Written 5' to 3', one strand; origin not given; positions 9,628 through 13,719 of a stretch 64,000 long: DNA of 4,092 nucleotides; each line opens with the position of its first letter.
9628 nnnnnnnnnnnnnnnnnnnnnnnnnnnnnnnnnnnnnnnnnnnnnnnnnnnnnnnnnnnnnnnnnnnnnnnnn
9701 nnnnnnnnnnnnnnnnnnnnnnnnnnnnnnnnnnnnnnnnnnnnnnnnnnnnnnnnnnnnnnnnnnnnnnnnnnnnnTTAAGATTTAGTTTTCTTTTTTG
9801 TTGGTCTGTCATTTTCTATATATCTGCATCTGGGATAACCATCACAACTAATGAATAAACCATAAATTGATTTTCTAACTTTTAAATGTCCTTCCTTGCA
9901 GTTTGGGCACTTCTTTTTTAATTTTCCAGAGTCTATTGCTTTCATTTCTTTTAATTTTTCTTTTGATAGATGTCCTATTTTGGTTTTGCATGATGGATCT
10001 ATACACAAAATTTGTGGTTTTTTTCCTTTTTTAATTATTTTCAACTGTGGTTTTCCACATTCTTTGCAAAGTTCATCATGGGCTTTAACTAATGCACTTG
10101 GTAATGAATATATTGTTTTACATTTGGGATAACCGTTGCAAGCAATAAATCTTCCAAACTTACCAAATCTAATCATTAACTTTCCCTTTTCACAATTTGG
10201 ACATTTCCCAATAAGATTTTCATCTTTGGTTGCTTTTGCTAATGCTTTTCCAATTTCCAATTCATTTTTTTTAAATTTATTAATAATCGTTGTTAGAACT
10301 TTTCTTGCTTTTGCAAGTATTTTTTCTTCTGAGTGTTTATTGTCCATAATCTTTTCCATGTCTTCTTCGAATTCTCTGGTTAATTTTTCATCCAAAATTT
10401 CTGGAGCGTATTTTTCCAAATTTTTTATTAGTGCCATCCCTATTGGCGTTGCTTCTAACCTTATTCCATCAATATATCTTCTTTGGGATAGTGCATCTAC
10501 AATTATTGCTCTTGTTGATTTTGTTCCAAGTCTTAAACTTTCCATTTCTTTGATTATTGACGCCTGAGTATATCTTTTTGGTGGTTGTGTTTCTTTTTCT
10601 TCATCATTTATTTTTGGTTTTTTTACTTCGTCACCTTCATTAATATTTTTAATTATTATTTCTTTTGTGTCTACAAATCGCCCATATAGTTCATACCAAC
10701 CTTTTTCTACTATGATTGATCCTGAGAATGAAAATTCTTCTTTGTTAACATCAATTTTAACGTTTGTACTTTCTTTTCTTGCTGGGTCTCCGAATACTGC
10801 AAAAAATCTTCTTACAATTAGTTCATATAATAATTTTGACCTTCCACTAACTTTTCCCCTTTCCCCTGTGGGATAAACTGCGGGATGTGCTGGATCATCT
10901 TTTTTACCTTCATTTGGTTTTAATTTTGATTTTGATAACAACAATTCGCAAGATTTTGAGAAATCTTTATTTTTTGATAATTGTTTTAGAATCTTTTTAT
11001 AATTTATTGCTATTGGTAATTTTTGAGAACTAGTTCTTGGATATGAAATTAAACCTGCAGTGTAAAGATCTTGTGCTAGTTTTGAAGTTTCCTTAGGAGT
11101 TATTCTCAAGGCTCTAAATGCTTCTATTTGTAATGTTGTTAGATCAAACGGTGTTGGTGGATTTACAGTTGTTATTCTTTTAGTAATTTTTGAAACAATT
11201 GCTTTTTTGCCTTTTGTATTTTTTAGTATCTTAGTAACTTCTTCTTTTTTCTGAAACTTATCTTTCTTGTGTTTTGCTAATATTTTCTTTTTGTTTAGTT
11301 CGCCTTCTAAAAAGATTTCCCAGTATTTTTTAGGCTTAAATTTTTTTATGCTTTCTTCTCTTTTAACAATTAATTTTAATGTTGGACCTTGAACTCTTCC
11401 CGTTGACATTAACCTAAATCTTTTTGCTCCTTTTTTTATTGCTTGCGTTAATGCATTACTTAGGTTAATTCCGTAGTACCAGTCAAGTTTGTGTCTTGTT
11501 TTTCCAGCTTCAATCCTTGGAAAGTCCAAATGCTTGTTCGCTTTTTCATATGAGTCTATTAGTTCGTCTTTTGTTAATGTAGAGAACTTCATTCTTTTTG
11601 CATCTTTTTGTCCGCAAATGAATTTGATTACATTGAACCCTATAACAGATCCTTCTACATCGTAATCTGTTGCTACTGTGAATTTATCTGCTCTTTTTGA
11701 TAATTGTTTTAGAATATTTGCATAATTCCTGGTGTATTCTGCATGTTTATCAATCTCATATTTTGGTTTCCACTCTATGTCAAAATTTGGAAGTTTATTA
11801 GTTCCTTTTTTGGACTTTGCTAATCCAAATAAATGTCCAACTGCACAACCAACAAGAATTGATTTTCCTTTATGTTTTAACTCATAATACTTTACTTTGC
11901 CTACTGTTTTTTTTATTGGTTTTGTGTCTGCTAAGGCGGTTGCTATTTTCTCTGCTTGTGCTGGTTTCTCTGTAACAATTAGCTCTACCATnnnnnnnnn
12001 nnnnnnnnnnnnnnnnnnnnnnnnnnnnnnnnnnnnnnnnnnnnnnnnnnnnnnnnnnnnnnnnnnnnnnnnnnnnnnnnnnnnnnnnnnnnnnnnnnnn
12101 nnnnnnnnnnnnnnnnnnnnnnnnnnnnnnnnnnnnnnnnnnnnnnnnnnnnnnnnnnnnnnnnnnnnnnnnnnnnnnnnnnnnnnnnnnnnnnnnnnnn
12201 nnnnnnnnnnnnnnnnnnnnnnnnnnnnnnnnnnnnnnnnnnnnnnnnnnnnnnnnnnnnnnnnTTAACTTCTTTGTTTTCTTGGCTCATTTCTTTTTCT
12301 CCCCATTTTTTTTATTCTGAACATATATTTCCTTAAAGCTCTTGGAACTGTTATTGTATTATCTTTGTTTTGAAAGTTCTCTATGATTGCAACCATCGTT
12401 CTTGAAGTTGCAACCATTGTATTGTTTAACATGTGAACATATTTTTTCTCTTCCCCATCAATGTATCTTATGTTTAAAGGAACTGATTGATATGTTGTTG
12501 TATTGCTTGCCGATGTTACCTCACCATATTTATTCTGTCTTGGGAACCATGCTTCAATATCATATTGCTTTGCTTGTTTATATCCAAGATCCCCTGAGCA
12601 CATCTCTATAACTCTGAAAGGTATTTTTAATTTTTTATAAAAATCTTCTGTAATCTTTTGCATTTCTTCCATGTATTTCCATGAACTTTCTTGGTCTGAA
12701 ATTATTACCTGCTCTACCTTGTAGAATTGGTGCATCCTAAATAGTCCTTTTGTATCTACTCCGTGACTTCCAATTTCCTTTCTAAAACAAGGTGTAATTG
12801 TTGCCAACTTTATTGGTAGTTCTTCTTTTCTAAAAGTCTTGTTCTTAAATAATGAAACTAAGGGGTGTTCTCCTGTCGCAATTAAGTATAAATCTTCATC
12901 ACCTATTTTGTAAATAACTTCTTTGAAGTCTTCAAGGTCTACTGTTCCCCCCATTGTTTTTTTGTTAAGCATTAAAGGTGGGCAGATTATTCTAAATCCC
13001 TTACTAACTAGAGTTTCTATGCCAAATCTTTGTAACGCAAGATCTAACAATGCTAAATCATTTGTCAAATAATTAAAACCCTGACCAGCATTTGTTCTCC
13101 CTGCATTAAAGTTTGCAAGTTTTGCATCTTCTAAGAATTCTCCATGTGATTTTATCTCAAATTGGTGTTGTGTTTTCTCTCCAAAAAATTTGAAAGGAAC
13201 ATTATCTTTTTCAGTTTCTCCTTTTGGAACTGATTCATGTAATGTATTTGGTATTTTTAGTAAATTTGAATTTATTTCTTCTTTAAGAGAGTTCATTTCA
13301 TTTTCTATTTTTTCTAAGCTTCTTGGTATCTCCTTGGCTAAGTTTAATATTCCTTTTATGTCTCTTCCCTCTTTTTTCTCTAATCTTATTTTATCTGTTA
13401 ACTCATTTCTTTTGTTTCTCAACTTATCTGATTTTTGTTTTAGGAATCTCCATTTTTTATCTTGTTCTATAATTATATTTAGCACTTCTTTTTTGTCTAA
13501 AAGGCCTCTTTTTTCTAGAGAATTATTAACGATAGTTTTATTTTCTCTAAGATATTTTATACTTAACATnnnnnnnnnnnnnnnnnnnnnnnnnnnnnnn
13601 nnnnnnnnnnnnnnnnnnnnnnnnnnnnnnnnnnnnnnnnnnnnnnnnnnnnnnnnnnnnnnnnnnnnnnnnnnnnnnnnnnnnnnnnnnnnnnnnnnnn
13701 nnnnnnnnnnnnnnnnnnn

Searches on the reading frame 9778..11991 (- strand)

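Call 35: search_protein_families(library=pfam, proteins=[window:9778-11991:-], max_evalue=0.00001)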
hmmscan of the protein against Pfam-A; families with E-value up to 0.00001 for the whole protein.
window:9778-11991:- (737 aa): 3 families
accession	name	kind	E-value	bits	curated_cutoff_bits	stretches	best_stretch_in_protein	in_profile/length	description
PF01131.25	Topoisom_bac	-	6e-115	385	35.1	1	156-559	3-410/411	DNA topoisomerase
PF01396.24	Zn_ribbon_Top1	-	6.4e-21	74.3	32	2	595-632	2-38/39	Topoisomerase DNA binding C4 zinc finger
PF01751.28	Toprim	-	2.8e-11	43.9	23.1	1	3-138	1-95/96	Toprim domain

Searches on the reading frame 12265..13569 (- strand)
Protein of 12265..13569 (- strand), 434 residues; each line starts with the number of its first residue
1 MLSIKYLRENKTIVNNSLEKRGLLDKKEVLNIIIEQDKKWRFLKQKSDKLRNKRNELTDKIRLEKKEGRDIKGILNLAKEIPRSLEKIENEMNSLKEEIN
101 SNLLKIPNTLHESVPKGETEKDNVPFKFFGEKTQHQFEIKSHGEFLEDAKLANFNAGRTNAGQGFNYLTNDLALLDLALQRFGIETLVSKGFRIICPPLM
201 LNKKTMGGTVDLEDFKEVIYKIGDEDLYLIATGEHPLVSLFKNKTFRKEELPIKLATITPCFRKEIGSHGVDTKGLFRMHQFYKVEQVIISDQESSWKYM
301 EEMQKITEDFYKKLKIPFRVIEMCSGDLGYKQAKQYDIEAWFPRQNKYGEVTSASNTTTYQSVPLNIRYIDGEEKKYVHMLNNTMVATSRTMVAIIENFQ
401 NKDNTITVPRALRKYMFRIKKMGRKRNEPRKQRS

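Call 35: search_protein_families(library=pfam, proteins=[window:12265-13569:-], max_evalue=0.00001)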
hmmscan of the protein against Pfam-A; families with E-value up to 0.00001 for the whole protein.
window:12265-13569:- (434 aa): 2 families
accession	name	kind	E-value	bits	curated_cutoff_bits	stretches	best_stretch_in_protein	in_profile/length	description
PF00587.30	tRNA-synt_2b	-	1.2e-41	143.2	29.3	1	224-399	8-179/179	tRNA synthetase class II core domain (G, H, P, S and T)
PF02403.27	Seryl_tRNA_N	-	4.1e-17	62.8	28.2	1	1-109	1-107/108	Seryl-tRNA synthetase N-terminal domain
